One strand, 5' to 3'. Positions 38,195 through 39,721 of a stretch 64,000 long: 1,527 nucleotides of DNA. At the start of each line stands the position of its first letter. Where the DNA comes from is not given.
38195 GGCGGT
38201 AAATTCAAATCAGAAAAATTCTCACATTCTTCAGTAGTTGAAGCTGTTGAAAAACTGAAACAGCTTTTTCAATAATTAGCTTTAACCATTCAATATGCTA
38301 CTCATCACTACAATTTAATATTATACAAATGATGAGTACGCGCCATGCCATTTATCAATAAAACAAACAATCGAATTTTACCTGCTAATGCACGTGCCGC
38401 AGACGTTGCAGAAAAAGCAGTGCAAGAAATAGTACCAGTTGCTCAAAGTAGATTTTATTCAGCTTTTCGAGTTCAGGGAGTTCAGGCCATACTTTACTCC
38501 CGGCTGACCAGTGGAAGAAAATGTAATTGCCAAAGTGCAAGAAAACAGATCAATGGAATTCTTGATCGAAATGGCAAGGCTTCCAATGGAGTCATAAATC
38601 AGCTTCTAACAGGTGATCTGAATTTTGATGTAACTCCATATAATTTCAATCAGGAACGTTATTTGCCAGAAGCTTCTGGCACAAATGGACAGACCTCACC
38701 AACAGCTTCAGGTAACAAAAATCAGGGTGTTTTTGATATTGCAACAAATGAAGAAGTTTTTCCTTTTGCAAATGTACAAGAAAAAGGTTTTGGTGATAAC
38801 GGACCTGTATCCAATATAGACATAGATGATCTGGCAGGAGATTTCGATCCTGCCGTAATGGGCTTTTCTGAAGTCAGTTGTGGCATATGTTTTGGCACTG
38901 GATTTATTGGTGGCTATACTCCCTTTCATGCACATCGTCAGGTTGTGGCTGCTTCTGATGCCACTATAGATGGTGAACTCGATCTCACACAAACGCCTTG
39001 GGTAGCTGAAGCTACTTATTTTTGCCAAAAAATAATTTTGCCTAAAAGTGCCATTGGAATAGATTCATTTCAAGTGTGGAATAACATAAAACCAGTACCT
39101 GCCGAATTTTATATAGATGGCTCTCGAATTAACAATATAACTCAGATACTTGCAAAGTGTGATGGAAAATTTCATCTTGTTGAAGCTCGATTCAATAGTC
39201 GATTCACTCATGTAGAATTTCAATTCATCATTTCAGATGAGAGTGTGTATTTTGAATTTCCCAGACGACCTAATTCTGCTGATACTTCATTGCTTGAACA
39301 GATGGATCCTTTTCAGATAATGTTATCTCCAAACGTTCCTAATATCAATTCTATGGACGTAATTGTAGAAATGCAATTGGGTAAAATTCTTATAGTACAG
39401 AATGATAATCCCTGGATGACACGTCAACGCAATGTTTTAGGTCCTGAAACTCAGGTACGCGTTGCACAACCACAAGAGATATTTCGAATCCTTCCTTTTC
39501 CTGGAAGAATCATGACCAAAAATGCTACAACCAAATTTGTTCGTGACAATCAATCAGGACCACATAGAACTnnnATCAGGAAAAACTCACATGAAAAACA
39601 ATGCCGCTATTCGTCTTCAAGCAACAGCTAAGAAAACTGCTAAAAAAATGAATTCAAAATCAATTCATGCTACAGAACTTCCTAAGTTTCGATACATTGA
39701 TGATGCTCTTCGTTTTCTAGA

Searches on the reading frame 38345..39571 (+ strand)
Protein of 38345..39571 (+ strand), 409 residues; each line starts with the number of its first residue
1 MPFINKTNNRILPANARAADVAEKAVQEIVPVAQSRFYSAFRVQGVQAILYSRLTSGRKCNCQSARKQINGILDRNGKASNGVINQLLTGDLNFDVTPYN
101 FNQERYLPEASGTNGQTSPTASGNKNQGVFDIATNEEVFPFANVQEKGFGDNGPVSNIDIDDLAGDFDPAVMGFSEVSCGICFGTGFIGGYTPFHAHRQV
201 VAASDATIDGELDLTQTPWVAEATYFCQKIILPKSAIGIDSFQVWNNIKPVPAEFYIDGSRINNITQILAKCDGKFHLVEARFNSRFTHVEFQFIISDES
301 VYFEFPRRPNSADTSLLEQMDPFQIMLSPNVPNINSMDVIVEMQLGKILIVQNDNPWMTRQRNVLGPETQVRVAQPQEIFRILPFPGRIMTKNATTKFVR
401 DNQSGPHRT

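Call 58: search_protein_families(library=phrogs, proteins=[window:38345-39571:+], max_evalue=0.00001)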
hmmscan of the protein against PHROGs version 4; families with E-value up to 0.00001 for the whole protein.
window:38345-39571:+ (409 aa): 1 family
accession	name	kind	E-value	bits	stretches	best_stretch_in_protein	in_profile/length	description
phrog_21298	-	unknown function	2e-12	47.8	1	164-381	139-360/369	-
